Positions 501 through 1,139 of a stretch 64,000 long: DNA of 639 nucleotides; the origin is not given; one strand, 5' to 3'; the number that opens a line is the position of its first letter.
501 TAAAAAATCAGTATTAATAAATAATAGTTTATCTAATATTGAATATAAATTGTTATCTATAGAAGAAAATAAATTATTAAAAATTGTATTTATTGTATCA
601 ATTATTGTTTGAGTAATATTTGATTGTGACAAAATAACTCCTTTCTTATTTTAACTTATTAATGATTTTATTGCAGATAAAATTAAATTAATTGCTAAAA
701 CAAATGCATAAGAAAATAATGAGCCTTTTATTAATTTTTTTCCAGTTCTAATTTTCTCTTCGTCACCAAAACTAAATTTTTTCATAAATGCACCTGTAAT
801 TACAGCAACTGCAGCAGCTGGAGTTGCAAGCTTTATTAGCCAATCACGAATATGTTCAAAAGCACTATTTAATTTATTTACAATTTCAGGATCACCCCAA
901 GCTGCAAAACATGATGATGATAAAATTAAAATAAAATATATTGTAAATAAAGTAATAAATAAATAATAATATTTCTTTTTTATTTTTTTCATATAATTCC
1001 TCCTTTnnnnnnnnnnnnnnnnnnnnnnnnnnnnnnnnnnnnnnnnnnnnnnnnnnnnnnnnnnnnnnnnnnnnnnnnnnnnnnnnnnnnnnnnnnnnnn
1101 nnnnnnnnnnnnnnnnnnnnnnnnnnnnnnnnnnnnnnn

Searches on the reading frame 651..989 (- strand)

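Call 71: search_protein_families(library=pfam, proteins=[window:651-989:-], max_evalue=0.001)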
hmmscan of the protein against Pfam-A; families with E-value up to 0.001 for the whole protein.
window:651-989:- (112 aa): 1 family
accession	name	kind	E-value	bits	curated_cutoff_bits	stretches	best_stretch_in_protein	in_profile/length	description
PF18895.5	T4SS_pilin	-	3.4e-05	24.3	26.6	1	46-107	11-71/71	Type IV secretion system pilin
